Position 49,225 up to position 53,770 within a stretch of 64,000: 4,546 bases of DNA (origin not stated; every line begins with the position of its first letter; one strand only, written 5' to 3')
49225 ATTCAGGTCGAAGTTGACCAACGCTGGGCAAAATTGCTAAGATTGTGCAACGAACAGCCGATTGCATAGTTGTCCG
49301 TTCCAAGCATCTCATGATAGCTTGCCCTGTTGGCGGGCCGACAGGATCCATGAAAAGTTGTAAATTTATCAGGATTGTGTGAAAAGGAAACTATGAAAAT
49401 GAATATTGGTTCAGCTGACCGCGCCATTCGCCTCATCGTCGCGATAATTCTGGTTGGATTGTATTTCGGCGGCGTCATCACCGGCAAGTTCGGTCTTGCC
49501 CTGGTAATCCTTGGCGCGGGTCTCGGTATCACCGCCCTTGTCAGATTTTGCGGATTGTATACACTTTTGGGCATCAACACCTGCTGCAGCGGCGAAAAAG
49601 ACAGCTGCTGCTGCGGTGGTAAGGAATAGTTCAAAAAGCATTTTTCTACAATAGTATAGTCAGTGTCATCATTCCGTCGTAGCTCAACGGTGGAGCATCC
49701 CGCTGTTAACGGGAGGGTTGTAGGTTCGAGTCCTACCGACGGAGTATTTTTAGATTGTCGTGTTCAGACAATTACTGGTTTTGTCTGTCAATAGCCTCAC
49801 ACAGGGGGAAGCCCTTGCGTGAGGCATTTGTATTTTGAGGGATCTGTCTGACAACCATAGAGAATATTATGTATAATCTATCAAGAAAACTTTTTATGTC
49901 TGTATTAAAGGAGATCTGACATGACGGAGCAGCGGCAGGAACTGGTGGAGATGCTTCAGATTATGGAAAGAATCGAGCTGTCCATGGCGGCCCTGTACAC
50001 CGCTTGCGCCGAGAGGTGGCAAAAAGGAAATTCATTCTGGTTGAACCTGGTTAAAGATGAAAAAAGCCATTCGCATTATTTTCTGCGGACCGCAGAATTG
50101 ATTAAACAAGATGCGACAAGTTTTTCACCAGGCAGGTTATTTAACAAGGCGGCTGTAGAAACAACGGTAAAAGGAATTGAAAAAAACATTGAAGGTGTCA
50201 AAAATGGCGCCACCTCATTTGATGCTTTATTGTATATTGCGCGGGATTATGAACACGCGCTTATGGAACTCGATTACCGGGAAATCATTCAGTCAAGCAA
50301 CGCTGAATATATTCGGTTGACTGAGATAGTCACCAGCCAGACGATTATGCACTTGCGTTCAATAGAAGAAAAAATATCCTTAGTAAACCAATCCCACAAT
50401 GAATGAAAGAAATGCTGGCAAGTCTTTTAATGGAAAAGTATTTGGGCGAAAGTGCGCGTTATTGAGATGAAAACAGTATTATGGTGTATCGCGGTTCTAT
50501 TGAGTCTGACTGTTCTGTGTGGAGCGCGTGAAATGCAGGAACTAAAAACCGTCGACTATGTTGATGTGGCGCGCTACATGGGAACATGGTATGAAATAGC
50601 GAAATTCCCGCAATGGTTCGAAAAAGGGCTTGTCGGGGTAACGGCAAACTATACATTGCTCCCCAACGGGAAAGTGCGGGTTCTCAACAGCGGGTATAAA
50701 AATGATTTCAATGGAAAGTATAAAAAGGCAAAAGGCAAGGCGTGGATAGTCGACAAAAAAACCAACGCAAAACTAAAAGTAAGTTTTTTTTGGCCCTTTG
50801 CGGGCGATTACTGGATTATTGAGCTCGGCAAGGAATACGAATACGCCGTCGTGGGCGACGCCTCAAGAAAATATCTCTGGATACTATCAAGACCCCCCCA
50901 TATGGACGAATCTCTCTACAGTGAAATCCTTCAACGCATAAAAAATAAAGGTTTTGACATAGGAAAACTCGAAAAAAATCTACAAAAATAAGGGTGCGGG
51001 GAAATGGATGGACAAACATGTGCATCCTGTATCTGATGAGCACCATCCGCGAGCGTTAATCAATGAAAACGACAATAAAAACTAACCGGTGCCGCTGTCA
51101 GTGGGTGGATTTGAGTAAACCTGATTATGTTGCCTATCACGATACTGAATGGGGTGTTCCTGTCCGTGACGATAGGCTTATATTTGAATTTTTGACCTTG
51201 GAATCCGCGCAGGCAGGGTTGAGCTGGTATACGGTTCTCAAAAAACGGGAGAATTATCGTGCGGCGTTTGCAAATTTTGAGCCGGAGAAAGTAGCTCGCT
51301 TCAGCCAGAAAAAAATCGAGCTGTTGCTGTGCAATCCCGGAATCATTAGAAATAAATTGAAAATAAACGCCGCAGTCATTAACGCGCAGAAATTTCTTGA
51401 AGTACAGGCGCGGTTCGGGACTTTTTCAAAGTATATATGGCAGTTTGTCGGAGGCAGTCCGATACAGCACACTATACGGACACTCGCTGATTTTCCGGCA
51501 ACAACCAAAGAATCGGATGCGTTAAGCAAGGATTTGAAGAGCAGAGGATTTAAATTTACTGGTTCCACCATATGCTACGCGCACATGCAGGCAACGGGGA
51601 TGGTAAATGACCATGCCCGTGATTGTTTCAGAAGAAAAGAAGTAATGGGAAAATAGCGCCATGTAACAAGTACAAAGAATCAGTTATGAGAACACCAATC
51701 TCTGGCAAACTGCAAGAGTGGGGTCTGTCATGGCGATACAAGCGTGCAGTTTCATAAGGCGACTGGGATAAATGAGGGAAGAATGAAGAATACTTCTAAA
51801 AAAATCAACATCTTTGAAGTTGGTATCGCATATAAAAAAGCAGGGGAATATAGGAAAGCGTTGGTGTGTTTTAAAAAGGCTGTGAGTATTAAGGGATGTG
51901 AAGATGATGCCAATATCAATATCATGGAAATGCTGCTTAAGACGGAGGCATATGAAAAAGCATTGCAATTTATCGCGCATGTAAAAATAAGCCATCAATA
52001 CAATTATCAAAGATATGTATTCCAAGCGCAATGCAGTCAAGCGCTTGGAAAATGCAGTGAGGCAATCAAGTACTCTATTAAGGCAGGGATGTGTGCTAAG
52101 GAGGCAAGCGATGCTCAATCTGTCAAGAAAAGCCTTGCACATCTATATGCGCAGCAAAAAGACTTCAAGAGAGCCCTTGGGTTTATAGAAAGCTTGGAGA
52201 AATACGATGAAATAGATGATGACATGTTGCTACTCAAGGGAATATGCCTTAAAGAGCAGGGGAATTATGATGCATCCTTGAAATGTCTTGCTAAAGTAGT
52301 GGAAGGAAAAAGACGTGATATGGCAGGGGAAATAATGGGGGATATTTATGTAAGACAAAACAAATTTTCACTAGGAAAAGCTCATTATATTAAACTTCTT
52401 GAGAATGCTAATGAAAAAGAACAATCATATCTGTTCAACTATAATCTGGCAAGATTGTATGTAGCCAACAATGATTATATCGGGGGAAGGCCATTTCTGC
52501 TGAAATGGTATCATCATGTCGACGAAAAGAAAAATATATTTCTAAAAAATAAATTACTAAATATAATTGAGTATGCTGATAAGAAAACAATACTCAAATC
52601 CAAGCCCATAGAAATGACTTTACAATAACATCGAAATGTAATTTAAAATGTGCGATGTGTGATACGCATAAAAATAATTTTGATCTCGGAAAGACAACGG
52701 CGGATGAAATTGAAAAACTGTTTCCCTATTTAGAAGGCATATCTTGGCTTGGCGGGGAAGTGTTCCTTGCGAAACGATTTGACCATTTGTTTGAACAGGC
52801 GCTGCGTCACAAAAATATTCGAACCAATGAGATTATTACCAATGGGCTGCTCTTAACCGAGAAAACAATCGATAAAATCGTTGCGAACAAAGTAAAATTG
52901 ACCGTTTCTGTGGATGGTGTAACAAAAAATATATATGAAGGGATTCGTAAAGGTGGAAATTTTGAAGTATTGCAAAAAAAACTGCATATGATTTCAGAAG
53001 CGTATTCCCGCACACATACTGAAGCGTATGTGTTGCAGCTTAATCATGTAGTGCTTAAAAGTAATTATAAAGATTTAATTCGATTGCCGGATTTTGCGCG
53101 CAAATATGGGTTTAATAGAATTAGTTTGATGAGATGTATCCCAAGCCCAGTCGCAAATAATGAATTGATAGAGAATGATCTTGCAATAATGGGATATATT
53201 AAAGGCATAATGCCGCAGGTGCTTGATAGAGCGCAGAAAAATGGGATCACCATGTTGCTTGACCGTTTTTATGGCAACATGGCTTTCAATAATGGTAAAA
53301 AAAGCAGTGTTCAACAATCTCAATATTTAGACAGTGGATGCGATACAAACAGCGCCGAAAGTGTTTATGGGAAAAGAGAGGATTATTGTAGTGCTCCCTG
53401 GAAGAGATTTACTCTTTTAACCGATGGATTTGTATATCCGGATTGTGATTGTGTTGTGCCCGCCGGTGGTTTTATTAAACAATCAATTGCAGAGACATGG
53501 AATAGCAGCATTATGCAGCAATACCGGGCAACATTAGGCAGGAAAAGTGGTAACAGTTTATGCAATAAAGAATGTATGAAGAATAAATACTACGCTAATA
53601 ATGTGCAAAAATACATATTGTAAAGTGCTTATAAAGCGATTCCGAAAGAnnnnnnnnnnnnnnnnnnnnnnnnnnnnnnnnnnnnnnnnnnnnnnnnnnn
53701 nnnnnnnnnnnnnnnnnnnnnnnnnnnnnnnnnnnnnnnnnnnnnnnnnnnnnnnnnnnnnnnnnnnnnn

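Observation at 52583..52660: Radical SAM CxxxCxxC motif lies upstream of any start codon, implying a frameshifted TPR-radical SAM/SPASM fusion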

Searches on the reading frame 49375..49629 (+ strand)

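Call 55: search_protein_families(library=pfam, proteins=[window:49375-49629:+], max_evalue=0.01)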
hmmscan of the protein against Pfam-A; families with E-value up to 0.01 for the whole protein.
window:49375-49629:+ (84 aa): 1 family
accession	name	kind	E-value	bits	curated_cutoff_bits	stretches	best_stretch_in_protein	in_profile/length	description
PF11127.14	YgaP-like_TM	-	4.7e-18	65.5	25.3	1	7-71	1-64/66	Inner membrane protein YgaP-like, transmembrane domain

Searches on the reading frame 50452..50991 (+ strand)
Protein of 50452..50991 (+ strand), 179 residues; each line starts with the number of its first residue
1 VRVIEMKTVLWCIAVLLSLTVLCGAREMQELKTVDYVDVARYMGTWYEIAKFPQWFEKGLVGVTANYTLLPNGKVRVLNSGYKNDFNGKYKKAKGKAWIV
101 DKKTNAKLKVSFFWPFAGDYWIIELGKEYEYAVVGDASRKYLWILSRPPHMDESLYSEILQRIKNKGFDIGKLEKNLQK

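Call 6: search_protein_families(library=pfam, proteins=[window:50452-50991:+], max_evalue=0.01)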
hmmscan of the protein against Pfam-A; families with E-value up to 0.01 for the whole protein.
window:50452-50991:+ (179 aa): 2 families
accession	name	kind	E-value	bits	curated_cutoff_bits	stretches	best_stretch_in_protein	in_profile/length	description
PF08212.18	Lipocalin_2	-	4.7e-47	160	24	1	37-176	1-144/146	Lipocalin-like domain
PF00061.29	Lipocalin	-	6.5e-05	23.6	23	1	43-170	1-135/145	Lipocalin / cytosolic fatty-acid binding protein family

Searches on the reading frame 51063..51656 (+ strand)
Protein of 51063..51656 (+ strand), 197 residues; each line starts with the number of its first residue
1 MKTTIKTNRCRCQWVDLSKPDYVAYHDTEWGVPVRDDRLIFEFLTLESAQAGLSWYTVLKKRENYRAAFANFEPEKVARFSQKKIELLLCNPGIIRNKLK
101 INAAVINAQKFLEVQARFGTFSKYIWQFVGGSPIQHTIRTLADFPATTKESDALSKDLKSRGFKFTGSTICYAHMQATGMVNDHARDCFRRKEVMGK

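Call 6: search_protein_families(library=pfam, proteins=[window:51063-51656:+], max_evalue=0.01)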
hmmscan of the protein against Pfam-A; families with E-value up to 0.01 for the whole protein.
window:51063-51656:+ (197 aa): 1 family
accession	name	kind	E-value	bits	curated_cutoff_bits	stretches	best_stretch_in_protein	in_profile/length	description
PF03352.18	Adenine_glyco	-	1.8e-79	266.1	25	1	18-190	4-176/177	Methyladenine glycosylase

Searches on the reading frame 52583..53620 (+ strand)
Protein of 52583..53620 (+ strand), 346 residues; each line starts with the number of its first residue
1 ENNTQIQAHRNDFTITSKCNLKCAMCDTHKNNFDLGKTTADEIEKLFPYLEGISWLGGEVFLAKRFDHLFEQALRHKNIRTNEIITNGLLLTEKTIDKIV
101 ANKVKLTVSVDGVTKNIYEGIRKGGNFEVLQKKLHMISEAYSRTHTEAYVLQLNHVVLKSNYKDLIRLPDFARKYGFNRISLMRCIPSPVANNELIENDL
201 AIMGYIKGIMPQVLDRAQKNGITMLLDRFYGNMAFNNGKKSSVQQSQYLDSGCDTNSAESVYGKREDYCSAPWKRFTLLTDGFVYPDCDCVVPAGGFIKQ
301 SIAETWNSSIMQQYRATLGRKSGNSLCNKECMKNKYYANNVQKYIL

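Call 14: list_cluster_members(proteins=[P0001, window:52655-53620:+, window:51783-52625:+, window:53650-55086:+])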
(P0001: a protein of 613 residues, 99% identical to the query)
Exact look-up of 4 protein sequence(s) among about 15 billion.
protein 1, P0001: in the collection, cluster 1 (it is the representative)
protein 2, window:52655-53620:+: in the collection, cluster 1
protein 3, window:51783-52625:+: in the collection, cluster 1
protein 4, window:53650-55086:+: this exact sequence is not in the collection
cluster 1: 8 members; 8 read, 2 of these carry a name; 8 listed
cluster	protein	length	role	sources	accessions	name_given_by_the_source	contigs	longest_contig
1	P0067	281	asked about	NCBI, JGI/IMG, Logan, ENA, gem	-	-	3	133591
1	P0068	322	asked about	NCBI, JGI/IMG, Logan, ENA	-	-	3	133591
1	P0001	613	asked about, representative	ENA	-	-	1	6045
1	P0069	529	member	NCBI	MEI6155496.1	MAG: radical SAM protein, partial [Deltaproteobacteria bacterium]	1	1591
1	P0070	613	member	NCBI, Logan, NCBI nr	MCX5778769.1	MAG: radical SAM protein [Elusimicrobia bacterium] | radical SAM protein [Elusimicrobiota bacterium]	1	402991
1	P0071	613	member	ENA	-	-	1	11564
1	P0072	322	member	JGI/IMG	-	-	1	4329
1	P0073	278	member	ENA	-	-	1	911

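Call 16: find_encoding_contigs(protein=P0068, flank=3000, max_places=10)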
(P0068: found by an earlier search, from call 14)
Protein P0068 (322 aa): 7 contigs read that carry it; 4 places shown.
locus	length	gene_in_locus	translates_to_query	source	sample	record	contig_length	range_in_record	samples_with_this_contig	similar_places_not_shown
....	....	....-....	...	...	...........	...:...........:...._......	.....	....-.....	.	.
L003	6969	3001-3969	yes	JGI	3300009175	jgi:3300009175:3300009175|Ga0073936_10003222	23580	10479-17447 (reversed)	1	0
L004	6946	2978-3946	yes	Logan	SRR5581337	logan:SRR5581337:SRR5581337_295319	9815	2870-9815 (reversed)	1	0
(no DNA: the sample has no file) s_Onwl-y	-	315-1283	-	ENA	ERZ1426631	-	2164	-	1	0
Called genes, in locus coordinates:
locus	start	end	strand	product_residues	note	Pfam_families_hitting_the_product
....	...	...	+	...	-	-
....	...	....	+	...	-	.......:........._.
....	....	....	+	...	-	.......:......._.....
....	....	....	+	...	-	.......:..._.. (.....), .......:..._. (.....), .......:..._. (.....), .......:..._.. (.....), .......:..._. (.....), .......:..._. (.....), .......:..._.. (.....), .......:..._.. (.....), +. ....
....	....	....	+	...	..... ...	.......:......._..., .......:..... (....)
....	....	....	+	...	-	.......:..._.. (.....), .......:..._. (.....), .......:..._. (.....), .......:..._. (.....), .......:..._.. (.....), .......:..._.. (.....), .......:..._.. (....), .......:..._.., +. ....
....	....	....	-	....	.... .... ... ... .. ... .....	-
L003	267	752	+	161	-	-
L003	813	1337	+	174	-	PF08212:Lipocalin_2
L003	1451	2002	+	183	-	PF03352:Adenine_glyco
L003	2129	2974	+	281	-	PF13424:TPR_12 (faint), PF00515:TPR_1 (faint), PF07719:TPR_2 (faint), PF09976:TPR_21 (faint), PF13176:TPR_7 (faint), PF13181:TPR_8 (faint), PF13374:TPR_10 (faint), PF13432:TPR_16 (faint), +2 more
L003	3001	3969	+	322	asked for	PF04055:Radical_SAM, PF13186:SPASM (weak)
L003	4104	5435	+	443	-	PF13181:TPR_8 (faint), PF13424:TPR_12 (faint), PF13428:TPR_14 (faint), PF00515:TPR_1 (faint), PF07719:TPR_2 (faint), PF13431:TPR_17 (faint), PF13432:TPR_16 (weak), PF14559:TPR_19, +2 more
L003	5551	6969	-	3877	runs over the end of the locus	-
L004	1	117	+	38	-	?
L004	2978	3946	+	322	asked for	PF04055:Radical_SAM, PF13186:SPASM (weak)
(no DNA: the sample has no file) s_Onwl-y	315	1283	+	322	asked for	PF04055:Radical_SAM, PF13186:SPASM (weak)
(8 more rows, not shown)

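Call 17: find_encoding_contigs(protein=P0072, flank=3000, max_places=10)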
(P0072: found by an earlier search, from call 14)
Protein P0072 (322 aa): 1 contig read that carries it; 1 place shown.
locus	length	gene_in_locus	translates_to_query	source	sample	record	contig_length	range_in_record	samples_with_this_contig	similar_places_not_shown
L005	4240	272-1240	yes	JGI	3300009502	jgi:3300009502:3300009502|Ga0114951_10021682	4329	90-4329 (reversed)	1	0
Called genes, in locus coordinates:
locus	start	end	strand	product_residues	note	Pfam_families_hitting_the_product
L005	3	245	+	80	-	?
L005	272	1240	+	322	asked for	PF04055:Radical_SAM, PF13186:SPASM (weak)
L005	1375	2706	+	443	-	PF13181:TPR_8 (faint), PF13424:TPR_12 (faint), PF13428:TPR_14 (faint), PF00515:TPR_1 (faint), PF07719:TPR_2 (faint), PF13431:TPR_17 (faint), PF13432:TPR_16 (weak), PF14559:TPR_19, +2 more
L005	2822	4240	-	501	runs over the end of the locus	?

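Call 18: find_encoding_contigs(protein=P0070, flank=10000, max_places=10)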
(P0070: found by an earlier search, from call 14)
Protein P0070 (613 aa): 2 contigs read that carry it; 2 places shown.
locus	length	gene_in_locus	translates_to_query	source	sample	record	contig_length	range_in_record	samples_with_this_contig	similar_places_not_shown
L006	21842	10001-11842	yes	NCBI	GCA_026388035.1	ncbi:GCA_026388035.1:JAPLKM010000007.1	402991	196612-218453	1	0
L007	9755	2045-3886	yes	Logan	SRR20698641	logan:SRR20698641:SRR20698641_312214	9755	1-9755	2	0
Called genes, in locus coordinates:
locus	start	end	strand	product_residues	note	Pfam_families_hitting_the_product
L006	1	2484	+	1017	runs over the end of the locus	PF04313:HSDR_N, PF00270:DEAD, PF04851:ResIII, PF18766:SWI2_SNF2, PF22679:T1R_D3-like, PF12008:EcoR124_C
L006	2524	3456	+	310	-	PF14088:DUF4268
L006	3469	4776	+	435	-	-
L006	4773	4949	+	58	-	-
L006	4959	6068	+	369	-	-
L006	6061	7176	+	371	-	-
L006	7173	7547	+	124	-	-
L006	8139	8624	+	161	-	-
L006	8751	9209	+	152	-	PF08212:Lipocalin_2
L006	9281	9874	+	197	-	PF03352:Adenine_glyco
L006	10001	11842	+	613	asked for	PF00515:TPR_1 (faint), PF07719:TPR_2 (faint), PF12895:ANAPC3 (faint), PF13424:TPR_12 (faint), PF13432:TPR_16 (faint), PF14559:TPR_19 (faint), PF04055:Radical_SAM, PF13186:SPASM (weak)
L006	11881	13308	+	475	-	PF13424:TPR_12 (faint), PF00515:TPR_1 (faint), PF07719:TPR_2 (faint), PF13181:TPR_8 (faint), PF13428:TPR_14 (faint), PF13431:TPR_17 (faint), PF13432:TPR_16 (weak), PF14559:TPR_19, +2 more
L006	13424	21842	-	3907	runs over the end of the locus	-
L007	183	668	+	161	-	-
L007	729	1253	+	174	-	PF08212:Lipocalin_2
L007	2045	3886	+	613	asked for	PF00515:TPR_1 (faint), PF07719:TPR_2 (faint), PF12895:ANAPC3 (faint), PF13424:TPR_12 (faint), PF13432:TPR_16 (faint), PF14559:TPR_19 (faint), PF04055:Radical_SAM, PF13186:SPASM (weak)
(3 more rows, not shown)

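Call 60: search_protein_representatives(protein=window:52583-53620:+)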
Query: 346 residues. Proteins with E-value up to 0.001 (for the whole library): 9154; up to 1e-10: 1159; up to 1e-30: 266. The best 150 are listed.
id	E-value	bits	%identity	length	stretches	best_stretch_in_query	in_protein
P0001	2.1e-225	763.5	99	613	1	12-346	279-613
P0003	2.7e-90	319.3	35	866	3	13-335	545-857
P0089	6.2e-83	295.1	47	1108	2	13-234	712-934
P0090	1.0e-79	284.5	32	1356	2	14-327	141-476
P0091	1.5e-79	284.0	31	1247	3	13-335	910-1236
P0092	3.5e-78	279.5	32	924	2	13-334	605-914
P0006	4.3e-66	239.7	39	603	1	13-335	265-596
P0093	1.8e-65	237.7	41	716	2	14-235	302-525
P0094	1.5e-54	201.8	40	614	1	13-336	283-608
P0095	1.8e-54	201.5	39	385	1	9-336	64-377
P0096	2.6e-52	194.4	36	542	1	15-335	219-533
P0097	2.2e-51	191.4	36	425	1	12-332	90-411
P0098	3.8e-51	190.6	38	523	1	13-334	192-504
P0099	4.3e-51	190.4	36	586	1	12-341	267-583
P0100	4.5e-51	190.3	34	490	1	12-337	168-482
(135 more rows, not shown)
